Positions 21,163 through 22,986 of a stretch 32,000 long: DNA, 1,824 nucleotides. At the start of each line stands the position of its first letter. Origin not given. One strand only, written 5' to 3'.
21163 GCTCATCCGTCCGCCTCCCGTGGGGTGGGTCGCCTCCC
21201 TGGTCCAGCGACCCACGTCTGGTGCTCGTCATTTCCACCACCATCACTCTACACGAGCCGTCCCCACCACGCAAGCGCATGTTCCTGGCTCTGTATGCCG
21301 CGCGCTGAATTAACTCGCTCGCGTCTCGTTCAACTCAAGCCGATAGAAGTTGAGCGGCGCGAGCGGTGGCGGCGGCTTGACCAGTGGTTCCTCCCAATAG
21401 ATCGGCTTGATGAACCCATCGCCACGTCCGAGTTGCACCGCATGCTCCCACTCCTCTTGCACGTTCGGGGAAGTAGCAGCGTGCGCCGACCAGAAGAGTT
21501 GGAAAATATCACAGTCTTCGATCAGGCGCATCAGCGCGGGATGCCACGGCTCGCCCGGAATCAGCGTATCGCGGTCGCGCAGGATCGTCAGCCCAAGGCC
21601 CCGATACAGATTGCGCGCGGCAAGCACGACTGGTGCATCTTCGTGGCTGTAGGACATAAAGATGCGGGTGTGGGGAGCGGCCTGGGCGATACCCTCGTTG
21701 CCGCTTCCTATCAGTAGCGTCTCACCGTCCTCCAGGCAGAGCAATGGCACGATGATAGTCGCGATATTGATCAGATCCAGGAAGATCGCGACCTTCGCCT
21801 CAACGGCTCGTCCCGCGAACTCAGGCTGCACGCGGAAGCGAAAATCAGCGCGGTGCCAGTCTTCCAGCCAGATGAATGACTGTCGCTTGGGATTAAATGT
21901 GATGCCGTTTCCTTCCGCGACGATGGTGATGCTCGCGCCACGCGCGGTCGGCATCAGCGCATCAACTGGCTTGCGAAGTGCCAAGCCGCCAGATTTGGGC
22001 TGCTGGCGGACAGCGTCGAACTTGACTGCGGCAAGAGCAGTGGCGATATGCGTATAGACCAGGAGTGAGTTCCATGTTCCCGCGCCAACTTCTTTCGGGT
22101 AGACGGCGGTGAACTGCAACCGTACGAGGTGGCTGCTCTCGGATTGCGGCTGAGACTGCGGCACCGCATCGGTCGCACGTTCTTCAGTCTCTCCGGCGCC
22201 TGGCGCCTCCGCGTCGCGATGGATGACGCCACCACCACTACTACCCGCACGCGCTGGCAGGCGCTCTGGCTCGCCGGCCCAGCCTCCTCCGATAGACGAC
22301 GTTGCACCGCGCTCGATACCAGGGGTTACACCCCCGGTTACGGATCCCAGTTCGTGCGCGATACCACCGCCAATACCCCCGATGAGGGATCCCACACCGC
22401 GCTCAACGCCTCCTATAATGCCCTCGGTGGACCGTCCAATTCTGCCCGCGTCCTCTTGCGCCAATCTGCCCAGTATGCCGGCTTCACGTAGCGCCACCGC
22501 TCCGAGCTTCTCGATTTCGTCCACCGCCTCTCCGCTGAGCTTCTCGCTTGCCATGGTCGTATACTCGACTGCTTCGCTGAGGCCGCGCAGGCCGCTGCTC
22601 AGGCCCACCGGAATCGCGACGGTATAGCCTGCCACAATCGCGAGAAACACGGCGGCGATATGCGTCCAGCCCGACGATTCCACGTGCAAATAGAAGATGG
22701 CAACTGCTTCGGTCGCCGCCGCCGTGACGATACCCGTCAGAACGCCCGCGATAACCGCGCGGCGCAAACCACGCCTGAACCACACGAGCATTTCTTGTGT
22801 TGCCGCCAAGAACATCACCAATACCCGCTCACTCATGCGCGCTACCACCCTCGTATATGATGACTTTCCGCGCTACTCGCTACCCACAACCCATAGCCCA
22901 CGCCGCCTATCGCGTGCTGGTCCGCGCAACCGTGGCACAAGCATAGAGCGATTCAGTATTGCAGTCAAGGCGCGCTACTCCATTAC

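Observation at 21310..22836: Single-polypeptide membrane anchor, Gly-rich repeats, unknown beta-rich domain and C-terminal TIR: candidate atypical NADase defence or signalling protein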

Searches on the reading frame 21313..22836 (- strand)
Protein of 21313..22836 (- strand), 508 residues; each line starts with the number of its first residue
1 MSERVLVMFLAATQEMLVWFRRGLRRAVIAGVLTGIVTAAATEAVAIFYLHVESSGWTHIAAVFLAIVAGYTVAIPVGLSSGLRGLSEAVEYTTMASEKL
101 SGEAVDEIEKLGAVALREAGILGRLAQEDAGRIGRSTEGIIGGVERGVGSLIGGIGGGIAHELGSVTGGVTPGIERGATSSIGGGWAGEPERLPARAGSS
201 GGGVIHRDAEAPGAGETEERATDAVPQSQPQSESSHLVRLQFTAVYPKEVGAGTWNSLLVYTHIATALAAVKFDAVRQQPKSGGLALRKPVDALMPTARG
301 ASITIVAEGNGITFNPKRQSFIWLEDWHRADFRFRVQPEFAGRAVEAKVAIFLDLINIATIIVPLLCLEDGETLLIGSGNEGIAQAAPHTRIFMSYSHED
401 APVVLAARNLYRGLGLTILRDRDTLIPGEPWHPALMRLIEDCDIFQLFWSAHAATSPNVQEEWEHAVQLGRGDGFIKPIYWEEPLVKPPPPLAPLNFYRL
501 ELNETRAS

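Call 3: search_protein_families(library=pfam, proteins=[window:21313-22836:-], max_evalue=1)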
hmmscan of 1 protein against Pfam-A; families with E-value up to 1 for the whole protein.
window:21313-22836:- (508 aa): 1 family
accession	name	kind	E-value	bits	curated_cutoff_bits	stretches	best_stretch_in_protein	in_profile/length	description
PF13676.11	TIR_2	-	1.1e-13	52.2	28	1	392-501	1-109/122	TIR domain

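Call 4: search_protein_families(library=padloc, proteins=[window:21313-22836:-], max_evalue=1)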
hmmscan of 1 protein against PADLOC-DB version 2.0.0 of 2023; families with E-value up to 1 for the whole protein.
window:21313-22836:- (508 aa): 2 families
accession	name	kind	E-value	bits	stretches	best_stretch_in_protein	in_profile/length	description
PDLC02012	SAVED5--SAVED_TIR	-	0.00029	18.1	1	386-469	10-94/404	-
PDLC00436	ThsB1|ThsB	-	0.018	12.5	1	383-459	29-109/183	TIR-like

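Call 5: search_protein_families(library=ncbifam, proteins=[window:21313-22836:-], max_evalue=1)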
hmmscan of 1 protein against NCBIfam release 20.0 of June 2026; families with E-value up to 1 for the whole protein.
window:21313-22836:- (508 aa): 2 families
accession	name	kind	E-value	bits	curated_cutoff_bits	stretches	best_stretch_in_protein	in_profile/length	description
TIGR02357.1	ECF_ThiT_YuaJ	equivalog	0.11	12.4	108.45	1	15-45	39-69/183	energy-coupled thiamine transporter ThiT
NF033790.1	CnrY_NccY_antiS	subfamily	0.82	10.2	35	1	14-58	36-80/95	CnrY/NccY family anti-sigma factor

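Call 7: find_homologous_proteins(query=window:21313-22836:-)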
Query window:21313-22836:- (508 aa): 23 proteins with E <= 0.001 among 8000 candidates.
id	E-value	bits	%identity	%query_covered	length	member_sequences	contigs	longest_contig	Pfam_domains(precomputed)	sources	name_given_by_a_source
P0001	0.0e+0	1126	100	100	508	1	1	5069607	PF13676.12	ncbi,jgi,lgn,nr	ncbi:MAG: hypothetical protein OJF49_003573 [Ktedonobacterales bacterium]|jgi:hypothetical protein|n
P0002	1.0e-262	891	80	100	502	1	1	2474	PF13676.12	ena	-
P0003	5.4e-121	423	46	99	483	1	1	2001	PF13676.12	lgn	-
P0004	2.8e-71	259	45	54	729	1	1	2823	PF07714.24,PF00069.32,PF00498.32,PF03109.23,PF16697.11,PF13676.12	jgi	jgi:hypothetical protein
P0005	6.6e-70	255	46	53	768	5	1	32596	PF00498.32,PF16697.11,PF13676.12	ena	-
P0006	1.8e-66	243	48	51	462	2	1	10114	PF13431.13,PF25062.2,PF13414.13,PF13176.13,PF13428.13,PF13676.12,PF13374.13,PF14559.13,PF13371.13,PF00515.35,PF13424.13,PF13432.13,PF13181.13,PF01239.29,PF07719.24,PF13174.13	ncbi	ncbi:MAG TPA: toll/interleukin-1 receptor domain-containing protein [Ktedonobacterales bacterium]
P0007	1.6e-62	230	42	56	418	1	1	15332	PF13676.12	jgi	jgi:TIR domain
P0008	2.2e-54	203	39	52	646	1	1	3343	PF13676.12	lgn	-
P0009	8.6e-54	202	40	56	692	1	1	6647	PF00498.32,PF16697.11,PF13676.12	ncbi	-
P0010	3.0e-51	193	38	52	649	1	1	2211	PF13576.13,PF13599.14,PF00805.29,PF13676.12,PF25296.2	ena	-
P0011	2.3e-40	157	35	61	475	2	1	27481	PF13676.12,PF13646.13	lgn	-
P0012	8.9e-40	155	34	59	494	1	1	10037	PF13676.12,PF13646.13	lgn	-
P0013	4.7e-39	153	37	52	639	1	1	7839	PF13676.12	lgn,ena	-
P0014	1.5e-38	151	35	52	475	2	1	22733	PF13676.12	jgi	jgi:hypothetical protein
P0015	5.0e-38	150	34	52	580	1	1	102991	PF13519.13,PF13676.12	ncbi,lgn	-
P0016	4.3e-36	143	35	53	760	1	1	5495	PF07714.24,PF00069.32,PF13676.12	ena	-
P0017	4.6e-36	143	36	52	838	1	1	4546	PF07714.24,PF00069.32,PF13676.12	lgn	-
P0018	2.2e-35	141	35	52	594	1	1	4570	PF13676.12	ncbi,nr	ncbi:MAG TPA: TIR domain-containing protein [Pyrinomonadaceae bacterium]|nr:TIR domain-containing pr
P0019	2.2e-35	141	34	52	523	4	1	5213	PF13676.12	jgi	jgi:hypothetical protein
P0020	6.2e-35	139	39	39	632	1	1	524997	PF13676.12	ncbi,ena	-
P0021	3.8e-33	133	32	54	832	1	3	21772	PF12717.14,PF00514.30,PF12755.14,PF02985.29,PF11838.15,PF03130.23,PF13513.13,PF13676.12,PF13646.13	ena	-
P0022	1.8e-32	131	32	54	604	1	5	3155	PF13576.13,PF13599.14,PF00805.29,PF13676.12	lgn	-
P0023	7.8e-28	116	32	52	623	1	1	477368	PF25174.2,PF24814.2,PF23381.2,PF25173.2,PF25175.2,PF24817.2,PF13676.12,PF00400.39,PF23414.2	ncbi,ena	-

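Call 24: find_encoding_contigs(protein=P0015, flank=8000, max_places=2)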
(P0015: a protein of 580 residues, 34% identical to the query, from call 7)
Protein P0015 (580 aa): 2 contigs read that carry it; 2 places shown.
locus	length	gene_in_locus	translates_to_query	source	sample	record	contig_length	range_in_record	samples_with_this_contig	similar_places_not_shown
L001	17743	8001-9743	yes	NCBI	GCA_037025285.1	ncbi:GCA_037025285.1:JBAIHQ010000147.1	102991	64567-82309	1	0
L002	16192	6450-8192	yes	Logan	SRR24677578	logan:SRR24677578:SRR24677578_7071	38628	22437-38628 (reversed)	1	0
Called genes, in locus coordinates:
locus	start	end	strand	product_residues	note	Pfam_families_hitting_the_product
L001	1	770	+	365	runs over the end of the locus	-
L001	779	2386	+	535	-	-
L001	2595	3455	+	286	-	-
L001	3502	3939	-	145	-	-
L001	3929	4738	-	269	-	PF10609:ParA (faint), PF01656:CbiA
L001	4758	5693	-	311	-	PF16793:RepB_primase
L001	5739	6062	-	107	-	-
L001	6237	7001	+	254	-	-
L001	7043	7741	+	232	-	-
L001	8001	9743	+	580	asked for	PF13519:VWA_2, PF13676:TIR_2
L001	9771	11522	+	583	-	-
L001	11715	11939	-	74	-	-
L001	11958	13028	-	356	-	PF13180:PDZ_2 (faint), PF03572:Peptidase_S41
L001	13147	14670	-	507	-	PF12770:CHAT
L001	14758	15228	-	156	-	-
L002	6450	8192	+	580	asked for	PF13519:VWA_2, PF13676:TIR_2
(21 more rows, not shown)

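Call 25: find_encoding_contigs(protein=P0005, flank=8000, max_places=2)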
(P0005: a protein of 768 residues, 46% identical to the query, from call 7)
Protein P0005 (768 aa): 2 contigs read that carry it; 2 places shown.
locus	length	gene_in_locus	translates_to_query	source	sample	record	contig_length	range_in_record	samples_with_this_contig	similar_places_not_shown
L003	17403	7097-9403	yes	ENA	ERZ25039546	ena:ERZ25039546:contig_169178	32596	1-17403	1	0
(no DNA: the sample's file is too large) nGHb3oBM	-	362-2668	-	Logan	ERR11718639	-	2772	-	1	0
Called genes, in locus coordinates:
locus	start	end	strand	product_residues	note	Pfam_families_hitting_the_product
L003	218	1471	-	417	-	PF00561:Abhydrolase_1 (weak), PF12697:Abhydrolase_6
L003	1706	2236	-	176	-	PF12724:Flavodoxin_5, PF00258:Flavodoxin_1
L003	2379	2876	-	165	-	PF00258:Flavodoxin_1 (weak), PF12724:Flavodoxin_5 (weak)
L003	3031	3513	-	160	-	PF08719:NADAR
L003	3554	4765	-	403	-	PF13240:Zn_Ribbon_1 (weak)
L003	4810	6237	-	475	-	-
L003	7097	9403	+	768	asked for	PF13676:TIR_2, PF00498:FHA, PF16697:Yop-YscD_cpl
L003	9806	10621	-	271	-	PF01965:DJ-1_PfpI, PF00165:HTH_AraC (faint), PF12833:HTH_18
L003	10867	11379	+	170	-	PF04073:tRNA_edit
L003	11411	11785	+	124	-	PF06052:3-HAO, PF03079:ARD (weak), PF07883:Cupin_2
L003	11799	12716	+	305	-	PF02567:PhzC-PhzF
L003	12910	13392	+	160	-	PF14588:YjgF_endoribonc, PF01042:Ribonuc_L-PSP (faint)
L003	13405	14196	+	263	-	PF02567:PhzC-PhzF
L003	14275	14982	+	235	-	PF03737:RraA-like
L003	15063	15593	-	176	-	-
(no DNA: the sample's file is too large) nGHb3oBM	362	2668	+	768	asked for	PF13676:TIR_2, PF00498:FHA, PF16697:Yop-YscD_cpl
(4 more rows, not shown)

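Call 26: find_encoding_contigs(protein=P0011, flank=8000, max_places=2)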
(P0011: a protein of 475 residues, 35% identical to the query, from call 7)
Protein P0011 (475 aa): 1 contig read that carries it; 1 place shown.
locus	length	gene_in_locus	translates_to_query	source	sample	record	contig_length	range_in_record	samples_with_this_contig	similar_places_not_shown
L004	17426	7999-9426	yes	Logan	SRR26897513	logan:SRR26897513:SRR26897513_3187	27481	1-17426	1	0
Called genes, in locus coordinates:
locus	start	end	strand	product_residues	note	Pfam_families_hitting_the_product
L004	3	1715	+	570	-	?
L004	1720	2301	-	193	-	PF03626:COX4_pro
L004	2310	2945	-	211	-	PF00510:COX3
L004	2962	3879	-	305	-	-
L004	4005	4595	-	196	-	PF00510:COX3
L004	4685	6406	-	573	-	PF00115:COX1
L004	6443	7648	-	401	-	PF02790:COX2_TM, PF00116:COX2, PF00034:Cytochrom_C (weak)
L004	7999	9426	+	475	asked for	PF13646:HEAT_2 (faint), PF13676:TIR_2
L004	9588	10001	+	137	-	PF00436:SSB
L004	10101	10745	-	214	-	PF00174:Oxidored_molyb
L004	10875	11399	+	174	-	PF01467:CTP_transf_like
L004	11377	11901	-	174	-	-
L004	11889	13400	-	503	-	PF26549:Tricorn_N (faint), PF26550:Tricorn_2nd, PF07676:PD40 (weak)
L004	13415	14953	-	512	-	PF26549:Tricorn_N, PF26550:Tricorn_2nd, PF07676:PD40 (weak), PF25174:Beta-prop_THOC3 (weak), PF26549:Tricorn_N, PF07676:PD40 (weak), PF26550:Tricorn_2nd (weak), PF07676:PD40, +3 more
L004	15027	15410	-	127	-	-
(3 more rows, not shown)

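Call 60: find_encoding_contigs(protein=P0002, flank=3000, max_places=2)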
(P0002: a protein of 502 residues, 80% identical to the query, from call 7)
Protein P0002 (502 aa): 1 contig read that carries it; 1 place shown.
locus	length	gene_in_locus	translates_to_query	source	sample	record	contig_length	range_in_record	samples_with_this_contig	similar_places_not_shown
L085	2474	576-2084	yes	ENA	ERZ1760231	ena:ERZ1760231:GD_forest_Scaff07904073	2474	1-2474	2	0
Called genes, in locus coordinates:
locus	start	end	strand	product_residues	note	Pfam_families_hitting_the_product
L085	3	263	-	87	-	?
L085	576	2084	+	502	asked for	PF13676:TIR_2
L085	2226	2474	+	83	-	?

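Call 75: search_protein_families(library=pfam, proteins=[P0008, P0013], max_evalue=0.01)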
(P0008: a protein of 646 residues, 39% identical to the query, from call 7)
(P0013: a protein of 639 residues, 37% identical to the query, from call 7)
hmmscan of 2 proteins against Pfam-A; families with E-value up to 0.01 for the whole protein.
P0008 (646 aa): 1 family
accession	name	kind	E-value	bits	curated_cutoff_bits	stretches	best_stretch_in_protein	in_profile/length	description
PF13676.11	TIR_2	-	1.3e-16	61.7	28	1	504-614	1-108/122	TIR domain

P0013 (639 aa): 3 families
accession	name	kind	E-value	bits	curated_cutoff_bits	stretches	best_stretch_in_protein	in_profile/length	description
PF13676.11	TIR_2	-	1.1e-17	65.1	28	1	518-623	1-106/122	TIR domain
PF04949.18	Transcrip_act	-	0.00087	19.7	27.5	0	201-257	76-133/154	Transcriptional activator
PF08900.16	AcaB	-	0.002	18.4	27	1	314-380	62-125/215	Transcriptional regulator AcaB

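Call 90: find_encoding_contigs(protein=P0003, flank=2000, max_places=3)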
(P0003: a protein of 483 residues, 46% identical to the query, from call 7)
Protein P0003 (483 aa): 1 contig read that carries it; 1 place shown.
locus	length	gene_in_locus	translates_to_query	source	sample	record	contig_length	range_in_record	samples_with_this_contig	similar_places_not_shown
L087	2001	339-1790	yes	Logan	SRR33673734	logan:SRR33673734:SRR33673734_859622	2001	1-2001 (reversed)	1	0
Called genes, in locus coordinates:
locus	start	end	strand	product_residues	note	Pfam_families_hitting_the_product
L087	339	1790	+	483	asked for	PF13676:TIR_2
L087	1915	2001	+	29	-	?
